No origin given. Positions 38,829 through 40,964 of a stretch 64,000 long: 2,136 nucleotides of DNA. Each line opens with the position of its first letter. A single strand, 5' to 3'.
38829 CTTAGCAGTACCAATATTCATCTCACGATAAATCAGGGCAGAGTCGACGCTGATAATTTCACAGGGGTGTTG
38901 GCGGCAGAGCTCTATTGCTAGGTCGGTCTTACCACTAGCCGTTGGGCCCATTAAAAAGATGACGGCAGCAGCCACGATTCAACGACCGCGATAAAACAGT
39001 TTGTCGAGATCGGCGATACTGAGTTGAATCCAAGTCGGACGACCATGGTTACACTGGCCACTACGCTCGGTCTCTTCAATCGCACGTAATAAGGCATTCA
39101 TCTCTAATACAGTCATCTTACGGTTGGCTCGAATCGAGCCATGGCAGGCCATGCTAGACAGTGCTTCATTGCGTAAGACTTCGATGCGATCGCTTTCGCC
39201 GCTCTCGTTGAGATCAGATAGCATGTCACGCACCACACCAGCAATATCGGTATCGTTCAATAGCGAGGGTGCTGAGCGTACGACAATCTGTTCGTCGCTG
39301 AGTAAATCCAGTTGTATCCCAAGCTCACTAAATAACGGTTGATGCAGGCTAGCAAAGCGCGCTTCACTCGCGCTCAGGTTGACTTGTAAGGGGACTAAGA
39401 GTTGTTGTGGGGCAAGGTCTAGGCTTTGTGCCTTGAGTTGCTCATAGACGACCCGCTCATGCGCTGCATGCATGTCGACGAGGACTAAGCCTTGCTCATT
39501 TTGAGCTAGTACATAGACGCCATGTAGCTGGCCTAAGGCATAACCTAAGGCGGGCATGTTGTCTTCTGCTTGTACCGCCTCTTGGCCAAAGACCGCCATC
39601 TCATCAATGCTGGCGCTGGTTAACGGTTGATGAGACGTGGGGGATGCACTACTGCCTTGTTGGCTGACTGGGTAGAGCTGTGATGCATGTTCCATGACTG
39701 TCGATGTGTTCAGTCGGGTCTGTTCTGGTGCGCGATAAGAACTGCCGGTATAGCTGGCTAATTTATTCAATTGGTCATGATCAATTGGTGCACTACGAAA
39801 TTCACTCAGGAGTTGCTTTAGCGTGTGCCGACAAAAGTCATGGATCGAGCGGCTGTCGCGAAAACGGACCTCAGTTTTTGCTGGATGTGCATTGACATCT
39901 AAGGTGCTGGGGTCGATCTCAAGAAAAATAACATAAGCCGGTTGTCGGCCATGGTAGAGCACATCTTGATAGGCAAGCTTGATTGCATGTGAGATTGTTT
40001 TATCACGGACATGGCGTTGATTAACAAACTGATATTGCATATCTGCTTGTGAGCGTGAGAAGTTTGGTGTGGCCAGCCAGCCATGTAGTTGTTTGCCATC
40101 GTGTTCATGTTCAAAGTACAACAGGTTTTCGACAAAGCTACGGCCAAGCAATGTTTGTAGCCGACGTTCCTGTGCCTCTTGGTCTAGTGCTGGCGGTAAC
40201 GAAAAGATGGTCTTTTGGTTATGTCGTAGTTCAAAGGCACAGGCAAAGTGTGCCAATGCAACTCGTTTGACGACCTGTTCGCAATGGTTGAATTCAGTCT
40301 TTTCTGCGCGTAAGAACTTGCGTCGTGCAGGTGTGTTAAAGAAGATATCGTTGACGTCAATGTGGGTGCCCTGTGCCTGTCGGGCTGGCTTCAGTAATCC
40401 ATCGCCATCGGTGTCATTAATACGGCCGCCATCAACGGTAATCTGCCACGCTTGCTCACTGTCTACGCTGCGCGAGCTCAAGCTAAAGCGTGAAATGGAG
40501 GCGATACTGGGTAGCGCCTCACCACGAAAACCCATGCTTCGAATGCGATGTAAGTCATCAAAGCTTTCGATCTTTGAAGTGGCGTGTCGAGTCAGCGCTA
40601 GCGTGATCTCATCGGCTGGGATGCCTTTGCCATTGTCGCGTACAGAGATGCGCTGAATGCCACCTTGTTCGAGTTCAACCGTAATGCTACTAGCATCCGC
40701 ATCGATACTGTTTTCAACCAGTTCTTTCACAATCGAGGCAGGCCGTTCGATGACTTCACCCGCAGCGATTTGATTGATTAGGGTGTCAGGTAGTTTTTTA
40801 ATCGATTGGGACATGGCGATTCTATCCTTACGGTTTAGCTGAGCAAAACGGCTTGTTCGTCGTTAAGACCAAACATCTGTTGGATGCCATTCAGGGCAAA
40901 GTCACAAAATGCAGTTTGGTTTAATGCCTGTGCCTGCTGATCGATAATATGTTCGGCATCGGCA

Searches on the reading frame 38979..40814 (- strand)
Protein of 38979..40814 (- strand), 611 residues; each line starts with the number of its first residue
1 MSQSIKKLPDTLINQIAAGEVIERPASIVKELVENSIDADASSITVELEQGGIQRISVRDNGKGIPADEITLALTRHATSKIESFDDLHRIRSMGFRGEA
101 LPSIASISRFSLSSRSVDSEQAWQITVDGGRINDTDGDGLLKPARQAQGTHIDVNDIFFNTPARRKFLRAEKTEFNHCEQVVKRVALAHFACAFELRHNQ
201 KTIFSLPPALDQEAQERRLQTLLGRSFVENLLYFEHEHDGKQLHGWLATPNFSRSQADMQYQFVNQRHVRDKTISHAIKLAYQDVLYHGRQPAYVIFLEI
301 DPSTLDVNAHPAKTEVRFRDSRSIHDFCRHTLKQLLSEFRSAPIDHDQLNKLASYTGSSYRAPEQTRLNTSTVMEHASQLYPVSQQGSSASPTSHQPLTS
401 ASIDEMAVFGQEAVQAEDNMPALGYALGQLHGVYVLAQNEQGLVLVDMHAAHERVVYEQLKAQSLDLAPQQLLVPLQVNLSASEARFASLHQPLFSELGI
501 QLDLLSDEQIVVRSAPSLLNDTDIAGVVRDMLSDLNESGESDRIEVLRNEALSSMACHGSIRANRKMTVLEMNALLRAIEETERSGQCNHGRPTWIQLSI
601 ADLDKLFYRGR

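Call 55: find_encoding_contigs(protein=window:38979-40814:-, flank=10000, max_places=1)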
Protein window:38979-40814:- (611 aa): 23 contigs read that carry it; 1 place shown.
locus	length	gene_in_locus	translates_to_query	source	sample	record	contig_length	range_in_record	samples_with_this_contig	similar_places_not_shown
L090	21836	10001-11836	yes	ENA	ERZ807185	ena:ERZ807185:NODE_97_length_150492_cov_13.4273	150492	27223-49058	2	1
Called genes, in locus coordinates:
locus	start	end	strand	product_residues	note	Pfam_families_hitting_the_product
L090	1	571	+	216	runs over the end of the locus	PF01712:dNK, PF13238:AAA_18 (weak)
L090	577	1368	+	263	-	PF02548:Pantoate_transf, PF01177:Asp_Glu_race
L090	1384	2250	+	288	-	PF02569:Pantoate_ligase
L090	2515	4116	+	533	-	PF00342:PGI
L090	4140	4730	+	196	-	PF06080:DUF938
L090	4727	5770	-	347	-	PF08331:QueG_DUF1730, PF13187:Fer4_9 (faint), PF13237:Fer4_10 (faint), PF13484:Fer4_16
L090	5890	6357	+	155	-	PF02367:TsaE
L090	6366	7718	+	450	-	PF24837:AMIN-like (faint), PF11741:AMIN, PF01520:Amidase_3, PF01476:LysM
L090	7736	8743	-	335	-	PF08496:Peptidase_S49_N, PF01972:SDH_protease (faint), PF01343:Peptidase_S49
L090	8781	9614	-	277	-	PF01872:RibD_C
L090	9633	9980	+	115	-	-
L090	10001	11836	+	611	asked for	PF02518:HATPase_c, PF13589:HATPase_c_3, PF01119:DNA_mis_repair, PF08676:MutL_C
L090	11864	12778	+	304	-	PF01745:IPT (weak), PF01715:IPPT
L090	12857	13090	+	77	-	PF17209:Hfq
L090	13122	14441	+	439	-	PF13167:GTP-bdg_N, PF16360:GTP-bdg_M, PF00025:Arf (faint), PF01926:MMR_HSR1, PF02421:FeoB_N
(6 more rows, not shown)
